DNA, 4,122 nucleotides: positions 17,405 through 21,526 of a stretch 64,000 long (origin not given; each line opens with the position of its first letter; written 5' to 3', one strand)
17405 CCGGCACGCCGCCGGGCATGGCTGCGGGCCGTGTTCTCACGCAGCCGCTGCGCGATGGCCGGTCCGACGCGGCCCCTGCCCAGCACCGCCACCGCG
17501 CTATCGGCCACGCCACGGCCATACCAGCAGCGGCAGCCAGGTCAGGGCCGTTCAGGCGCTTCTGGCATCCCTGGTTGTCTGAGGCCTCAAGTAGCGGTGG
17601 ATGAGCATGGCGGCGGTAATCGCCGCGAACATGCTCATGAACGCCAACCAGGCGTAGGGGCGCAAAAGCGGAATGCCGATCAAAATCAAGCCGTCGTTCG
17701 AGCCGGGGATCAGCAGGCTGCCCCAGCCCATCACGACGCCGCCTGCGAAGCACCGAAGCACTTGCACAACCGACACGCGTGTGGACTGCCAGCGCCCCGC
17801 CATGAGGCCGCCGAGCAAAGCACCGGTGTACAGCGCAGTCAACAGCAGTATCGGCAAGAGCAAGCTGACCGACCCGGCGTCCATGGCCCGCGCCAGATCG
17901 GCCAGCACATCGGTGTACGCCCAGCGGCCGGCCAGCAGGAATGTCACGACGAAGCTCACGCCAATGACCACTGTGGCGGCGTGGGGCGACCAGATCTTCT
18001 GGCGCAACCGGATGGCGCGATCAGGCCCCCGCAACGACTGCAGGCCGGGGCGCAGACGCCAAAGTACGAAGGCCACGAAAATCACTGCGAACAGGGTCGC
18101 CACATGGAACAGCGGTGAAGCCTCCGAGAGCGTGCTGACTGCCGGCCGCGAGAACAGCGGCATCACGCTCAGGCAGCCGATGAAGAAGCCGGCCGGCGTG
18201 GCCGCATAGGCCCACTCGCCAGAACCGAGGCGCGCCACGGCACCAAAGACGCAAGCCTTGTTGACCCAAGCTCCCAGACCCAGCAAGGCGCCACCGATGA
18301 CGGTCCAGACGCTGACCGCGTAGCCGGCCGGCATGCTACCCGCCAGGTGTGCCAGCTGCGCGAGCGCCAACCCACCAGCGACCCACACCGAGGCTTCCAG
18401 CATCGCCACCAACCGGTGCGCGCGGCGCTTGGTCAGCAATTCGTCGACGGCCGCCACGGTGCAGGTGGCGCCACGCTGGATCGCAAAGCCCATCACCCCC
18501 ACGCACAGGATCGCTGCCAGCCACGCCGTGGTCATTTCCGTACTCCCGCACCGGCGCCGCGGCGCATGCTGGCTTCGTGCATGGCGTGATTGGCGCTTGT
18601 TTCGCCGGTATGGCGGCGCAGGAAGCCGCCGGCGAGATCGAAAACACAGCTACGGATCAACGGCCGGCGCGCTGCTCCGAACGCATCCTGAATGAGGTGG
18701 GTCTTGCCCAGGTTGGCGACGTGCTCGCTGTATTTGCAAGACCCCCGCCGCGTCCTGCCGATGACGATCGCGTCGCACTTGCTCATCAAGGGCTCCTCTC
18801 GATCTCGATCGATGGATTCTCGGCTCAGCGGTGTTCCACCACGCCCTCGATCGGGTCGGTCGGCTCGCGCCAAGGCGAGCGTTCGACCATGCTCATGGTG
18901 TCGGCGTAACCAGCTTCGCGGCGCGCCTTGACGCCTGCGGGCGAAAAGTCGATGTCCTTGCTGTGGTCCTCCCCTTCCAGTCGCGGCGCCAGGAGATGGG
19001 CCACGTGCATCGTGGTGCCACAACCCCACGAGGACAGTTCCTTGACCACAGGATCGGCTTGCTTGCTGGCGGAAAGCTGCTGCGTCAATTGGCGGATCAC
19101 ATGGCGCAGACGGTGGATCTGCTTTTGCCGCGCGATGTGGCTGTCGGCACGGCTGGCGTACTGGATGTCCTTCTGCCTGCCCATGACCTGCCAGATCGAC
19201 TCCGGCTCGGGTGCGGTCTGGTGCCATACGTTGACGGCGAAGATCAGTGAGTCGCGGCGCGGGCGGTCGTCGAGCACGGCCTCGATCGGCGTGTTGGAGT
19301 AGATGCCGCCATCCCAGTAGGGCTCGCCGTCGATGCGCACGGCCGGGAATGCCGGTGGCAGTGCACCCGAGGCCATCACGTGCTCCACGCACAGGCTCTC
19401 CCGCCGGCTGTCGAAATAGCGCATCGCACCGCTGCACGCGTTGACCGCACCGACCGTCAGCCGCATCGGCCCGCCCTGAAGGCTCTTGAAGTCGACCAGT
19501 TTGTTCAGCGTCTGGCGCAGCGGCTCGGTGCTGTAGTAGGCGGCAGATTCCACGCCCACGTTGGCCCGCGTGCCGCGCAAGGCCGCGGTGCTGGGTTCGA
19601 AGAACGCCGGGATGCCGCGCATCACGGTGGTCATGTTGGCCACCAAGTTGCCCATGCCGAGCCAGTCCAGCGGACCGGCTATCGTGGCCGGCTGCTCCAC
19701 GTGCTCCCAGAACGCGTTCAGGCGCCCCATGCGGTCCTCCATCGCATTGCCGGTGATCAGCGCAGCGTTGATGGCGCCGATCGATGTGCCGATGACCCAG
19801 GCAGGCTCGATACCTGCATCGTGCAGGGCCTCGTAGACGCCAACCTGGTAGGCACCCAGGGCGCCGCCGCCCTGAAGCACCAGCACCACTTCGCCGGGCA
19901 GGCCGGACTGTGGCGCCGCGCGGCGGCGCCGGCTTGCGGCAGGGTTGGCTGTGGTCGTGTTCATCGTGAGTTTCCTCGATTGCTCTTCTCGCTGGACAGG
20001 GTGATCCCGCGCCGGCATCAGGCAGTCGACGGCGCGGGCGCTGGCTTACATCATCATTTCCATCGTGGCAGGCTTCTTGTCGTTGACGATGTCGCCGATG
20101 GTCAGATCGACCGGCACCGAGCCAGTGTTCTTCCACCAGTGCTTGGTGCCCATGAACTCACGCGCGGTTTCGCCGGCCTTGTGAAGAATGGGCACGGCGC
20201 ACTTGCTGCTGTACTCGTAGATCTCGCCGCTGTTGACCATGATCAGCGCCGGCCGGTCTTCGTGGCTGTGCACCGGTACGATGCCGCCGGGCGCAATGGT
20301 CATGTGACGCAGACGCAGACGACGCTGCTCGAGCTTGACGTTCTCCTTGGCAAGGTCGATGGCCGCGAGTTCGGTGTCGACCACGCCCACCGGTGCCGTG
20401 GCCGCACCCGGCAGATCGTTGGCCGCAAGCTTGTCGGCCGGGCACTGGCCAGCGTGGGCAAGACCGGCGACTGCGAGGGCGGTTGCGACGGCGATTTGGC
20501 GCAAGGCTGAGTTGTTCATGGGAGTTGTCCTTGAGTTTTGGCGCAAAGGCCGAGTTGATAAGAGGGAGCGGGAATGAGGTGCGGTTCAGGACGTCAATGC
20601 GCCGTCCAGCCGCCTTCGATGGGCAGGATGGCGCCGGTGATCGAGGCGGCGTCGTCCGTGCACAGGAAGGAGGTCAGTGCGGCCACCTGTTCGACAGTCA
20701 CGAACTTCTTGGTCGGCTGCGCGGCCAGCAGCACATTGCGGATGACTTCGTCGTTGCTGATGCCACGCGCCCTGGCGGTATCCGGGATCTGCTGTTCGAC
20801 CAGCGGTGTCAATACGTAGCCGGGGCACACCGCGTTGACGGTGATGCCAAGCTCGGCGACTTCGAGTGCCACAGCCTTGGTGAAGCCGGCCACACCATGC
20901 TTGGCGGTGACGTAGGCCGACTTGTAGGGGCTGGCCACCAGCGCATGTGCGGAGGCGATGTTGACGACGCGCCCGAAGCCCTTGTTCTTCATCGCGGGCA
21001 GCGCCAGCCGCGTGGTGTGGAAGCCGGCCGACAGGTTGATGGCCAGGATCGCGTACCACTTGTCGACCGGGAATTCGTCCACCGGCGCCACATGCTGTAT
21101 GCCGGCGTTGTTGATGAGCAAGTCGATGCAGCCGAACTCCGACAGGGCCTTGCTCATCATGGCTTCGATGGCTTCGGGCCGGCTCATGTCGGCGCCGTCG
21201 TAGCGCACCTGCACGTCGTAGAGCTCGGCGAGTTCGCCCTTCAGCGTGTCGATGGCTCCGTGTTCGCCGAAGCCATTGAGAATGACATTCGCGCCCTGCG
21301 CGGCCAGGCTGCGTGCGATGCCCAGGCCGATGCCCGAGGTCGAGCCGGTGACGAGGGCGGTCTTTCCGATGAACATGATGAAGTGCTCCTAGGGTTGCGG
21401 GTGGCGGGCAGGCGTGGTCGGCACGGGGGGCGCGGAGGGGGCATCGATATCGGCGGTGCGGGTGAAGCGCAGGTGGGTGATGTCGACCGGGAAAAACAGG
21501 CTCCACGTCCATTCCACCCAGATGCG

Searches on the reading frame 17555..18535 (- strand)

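Call 38: search_protein_families(library=pfam, proteins=[window:17555-18535:-], max_evalue=0.00001)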
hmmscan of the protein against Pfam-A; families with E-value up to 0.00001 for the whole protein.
window:17555-18535:- (327 aa): 1 family
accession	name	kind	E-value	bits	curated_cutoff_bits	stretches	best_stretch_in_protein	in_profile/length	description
PF04143.19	Sulf_transp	-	8.8e-30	104.8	27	1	21-306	1-308/310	Sulphur transport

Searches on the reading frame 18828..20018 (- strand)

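Call 38: search_protein_families(library=pfam, proteins=[window:18828-20018:-], max_evalue=0.00001)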
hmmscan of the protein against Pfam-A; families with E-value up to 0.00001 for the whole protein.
window:18828-20018:- (397 aa): 2 families
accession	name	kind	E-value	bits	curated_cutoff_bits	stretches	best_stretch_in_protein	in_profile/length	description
PF01734.28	Patatin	-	3.7e-31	109.3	27.7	1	46-248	1-190/191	Patatin-like phospholipase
PF12536.13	DUF3734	-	5.6e-31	107.4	22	1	285-389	1-105/106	Patatin phospholipase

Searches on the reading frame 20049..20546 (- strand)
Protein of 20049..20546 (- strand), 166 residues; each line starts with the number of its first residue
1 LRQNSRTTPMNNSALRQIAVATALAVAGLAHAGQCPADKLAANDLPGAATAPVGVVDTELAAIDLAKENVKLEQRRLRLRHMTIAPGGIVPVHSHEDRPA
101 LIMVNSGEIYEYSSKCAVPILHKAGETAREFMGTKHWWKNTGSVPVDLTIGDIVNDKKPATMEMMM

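Call 38: search_protein_families(library=pfam, proteins=[window:20049-20546:-], max_evalue=0.00001)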
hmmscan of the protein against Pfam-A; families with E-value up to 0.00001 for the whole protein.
window:20049-20546:- (166 aa): 1 family
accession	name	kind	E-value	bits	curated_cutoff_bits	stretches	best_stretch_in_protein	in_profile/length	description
PF07883.17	Cupin_2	-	1.5e-07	31.4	27.2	1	81-148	2-66/70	Cupin domain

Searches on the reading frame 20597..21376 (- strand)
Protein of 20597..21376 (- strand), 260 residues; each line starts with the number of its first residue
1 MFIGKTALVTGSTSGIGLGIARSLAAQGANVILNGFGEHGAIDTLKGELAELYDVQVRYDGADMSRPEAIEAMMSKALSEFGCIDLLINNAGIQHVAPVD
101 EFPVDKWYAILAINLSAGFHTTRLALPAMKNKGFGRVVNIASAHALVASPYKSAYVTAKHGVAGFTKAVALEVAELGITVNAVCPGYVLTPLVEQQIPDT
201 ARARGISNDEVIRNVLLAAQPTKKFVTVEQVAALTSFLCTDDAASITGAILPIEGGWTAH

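Call 38: search_protein_families(library=pfam, proteins=[window:20597-21376:-], max_evalue=0.00001)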
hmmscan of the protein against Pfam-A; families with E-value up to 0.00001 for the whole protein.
window:20597-21376:- (260 aa): 3 families
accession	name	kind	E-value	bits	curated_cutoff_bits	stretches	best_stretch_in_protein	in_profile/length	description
PF00106.31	adh_short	-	1e-52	178.9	26.6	1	5-196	1-190/195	short chain dehydrogenase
PF13561.12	adh_short_C2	-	1.1e-51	176.1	27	1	13-258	5-236/236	Enoyl-(Acyl carrier protein) reductase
PF08659.16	KR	-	1.7e-10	41.5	22.6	1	6-165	2-159/180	KR domain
